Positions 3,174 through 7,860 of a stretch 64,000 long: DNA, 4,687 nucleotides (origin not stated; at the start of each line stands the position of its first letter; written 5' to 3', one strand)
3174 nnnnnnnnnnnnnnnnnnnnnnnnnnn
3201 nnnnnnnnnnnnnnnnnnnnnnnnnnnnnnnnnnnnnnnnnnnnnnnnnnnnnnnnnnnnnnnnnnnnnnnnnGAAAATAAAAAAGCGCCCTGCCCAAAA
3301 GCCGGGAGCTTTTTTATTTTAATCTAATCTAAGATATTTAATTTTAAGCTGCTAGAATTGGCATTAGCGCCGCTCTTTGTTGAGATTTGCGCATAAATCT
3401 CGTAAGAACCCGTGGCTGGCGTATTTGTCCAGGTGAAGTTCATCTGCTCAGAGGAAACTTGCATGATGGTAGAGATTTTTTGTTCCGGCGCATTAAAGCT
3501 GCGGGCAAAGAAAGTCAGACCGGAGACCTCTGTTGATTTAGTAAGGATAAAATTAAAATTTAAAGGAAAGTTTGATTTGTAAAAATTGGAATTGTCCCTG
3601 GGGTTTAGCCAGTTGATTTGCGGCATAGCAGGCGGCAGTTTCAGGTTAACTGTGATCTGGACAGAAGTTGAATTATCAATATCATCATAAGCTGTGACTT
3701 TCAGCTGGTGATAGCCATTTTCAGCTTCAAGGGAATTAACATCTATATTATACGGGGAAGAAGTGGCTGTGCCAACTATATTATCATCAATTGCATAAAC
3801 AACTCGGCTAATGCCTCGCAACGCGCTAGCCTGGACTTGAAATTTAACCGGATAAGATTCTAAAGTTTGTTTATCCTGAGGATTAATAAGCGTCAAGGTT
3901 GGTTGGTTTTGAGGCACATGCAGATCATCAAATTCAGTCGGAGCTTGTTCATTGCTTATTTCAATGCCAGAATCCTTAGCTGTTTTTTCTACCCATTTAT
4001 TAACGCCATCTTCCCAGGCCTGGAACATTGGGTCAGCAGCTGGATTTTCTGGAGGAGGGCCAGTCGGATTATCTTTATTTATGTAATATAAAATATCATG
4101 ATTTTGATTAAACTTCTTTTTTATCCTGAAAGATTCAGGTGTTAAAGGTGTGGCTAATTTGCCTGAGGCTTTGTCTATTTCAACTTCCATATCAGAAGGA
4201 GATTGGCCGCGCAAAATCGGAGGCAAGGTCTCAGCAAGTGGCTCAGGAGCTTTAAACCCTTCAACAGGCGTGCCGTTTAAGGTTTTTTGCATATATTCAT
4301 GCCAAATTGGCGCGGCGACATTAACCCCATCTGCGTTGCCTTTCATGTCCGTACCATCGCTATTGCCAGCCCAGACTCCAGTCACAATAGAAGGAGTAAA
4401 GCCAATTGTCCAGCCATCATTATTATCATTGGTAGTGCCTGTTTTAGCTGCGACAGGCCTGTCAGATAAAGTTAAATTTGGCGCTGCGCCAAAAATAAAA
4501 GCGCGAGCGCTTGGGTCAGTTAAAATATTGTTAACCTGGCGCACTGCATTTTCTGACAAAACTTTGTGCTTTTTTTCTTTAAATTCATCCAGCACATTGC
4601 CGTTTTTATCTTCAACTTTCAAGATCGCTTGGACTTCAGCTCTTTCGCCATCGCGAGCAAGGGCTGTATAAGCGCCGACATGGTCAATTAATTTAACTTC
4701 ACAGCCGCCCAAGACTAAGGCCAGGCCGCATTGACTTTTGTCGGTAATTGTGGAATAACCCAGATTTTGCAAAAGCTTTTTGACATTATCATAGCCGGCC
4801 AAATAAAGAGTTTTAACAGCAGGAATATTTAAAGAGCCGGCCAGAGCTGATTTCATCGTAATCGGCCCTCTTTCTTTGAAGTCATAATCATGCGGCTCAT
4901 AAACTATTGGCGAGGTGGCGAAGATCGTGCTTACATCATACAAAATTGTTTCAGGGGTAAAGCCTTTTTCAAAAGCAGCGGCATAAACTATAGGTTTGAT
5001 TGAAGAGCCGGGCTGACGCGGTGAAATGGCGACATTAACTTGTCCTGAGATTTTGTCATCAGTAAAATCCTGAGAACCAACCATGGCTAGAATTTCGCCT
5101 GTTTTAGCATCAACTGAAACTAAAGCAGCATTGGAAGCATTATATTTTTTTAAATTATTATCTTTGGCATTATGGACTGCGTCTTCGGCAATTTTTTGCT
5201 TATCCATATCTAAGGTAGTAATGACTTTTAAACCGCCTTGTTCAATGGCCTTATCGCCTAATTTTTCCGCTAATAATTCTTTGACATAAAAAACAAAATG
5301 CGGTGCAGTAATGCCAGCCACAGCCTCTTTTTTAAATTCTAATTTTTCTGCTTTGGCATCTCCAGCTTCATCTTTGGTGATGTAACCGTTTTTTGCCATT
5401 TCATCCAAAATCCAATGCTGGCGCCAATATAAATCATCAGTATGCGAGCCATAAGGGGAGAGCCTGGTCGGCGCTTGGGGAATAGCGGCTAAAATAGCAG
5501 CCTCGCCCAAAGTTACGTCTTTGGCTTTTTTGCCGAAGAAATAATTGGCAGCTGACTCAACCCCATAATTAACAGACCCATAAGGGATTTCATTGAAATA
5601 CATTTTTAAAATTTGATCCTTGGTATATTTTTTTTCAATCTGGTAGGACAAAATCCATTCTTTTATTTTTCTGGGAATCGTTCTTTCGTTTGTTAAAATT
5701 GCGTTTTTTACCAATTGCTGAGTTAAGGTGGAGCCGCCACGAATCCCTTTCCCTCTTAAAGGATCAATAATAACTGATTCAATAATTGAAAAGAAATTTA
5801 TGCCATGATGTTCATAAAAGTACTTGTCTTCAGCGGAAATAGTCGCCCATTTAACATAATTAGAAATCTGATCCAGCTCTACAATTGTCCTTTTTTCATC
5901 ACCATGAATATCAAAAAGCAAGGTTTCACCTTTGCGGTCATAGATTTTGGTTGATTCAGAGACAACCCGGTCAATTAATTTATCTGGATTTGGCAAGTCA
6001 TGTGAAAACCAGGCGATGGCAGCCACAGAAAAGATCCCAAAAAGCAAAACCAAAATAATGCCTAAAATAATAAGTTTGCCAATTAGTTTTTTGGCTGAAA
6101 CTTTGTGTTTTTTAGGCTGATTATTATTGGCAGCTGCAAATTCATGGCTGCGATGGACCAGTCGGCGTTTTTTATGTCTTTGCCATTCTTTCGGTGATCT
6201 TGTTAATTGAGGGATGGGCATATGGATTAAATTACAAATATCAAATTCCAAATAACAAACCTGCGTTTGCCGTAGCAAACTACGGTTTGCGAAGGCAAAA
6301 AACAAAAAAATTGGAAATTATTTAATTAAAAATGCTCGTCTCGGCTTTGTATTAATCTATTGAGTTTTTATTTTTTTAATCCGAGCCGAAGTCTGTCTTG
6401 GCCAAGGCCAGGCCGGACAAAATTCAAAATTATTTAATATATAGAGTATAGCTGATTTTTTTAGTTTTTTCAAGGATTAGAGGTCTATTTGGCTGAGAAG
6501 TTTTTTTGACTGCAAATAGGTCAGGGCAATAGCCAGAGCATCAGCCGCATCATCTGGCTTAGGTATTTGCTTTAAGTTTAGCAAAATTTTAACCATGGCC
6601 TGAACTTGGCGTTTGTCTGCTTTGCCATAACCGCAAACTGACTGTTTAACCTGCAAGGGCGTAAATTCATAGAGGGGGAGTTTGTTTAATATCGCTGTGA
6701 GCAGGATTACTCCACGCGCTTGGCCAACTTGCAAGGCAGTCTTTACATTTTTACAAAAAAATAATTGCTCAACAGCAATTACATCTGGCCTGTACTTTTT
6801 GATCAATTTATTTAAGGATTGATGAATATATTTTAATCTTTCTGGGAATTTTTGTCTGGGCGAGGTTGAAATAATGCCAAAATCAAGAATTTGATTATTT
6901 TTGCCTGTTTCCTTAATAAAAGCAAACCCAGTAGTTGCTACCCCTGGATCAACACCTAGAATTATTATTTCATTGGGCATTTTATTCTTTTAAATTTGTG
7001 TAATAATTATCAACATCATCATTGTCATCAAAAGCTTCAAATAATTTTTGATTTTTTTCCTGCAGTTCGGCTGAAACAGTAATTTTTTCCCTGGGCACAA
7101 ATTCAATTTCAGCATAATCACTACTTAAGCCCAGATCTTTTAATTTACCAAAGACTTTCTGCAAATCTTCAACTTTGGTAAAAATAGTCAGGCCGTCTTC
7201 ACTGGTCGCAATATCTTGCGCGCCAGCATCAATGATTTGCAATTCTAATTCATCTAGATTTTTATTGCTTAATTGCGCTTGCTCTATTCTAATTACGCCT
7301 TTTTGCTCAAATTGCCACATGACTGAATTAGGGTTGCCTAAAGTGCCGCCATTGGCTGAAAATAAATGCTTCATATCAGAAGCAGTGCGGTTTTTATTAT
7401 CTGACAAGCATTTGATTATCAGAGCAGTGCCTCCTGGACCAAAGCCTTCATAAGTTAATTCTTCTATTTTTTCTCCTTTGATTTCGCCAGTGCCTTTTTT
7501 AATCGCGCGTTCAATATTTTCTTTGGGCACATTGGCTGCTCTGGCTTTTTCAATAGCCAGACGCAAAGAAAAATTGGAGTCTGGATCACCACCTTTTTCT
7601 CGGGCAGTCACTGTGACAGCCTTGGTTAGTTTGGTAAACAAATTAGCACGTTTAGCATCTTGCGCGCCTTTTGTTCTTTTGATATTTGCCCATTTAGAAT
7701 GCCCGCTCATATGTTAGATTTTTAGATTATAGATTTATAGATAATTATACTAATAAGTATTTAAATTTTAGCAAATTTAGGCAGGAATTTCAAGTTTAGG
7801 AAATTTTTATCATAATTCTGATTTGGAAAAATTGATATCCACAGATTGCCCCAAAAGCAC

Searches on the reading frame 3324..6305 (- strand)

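Call 7: search_protein_families(library=pfam, proteins=[window:3324-6305:-], max_evalue=0.001)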
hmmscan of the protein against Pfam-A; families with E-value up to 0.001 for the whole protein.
window:3324-6305:- (993 aa): 3 families
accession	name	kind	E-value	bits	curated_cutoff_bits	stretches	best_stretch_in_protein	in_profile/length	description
PF00912.28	Transgly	-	6.8e-57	192.2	27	1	132-303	7-177/178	Transglycosylase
PF00905.27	Transpeptidase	-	2.5e-26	93.1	22.1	1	395-672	3-298/299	Penicillin binding protein transpeptidase domain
PF17957.7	Big_7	-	9.5e-16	58.7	24.1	1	802-870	1-70/70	Bacterial Ig domain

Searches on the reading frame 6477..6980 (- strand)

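Call 8: search_protein_families(library=pfam, proteins=[window:6477-6980:-], max_evalue=0.001)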
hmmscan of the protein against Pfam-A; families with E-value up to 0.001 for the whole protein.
window:6477-6980:- (167 aa): 1 family
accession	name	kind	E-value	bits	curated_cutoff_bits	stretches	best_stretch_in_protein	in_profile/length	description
PF02075.23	RuvC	-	1.3e-53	181.3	22.2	1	7-154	1-147/148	Crossover junction endodeoxyribonuclease RuvC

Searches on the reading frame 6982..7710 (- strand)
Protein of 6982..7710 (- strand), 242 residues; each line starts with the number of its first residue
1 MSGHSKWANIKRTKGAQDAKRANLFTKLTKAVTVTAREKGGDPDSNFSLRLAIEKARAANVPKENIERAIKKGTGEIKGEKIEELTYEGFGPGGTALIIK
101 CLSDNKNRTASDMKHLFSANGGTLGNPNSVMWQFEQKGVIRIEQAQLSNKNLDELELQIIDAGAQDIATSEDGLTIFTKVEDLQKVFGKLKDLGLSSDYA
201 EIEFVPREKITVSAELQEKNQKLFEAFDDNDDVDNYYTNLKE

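Call 8: search_protein_families(library=pfam, proteins=[window:6982-7710:-], max_evalue=0.001)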
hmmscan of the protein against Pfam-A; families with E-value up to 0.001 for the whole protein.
window:6982-7710:- (242 aa): 2 families
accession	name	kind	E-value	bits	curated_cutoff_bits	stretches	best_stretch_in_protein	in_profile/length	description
PF01709.26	Transcrip_reg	-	8.3e-50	169.1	27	1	83-240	2-160/160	TACO1/YebC second and third domain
PF20772.2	TACO1_YebC_N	-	3.1e-32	111.3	36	1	5-76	1-73/73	TACO1/YebC protein N-terminal domain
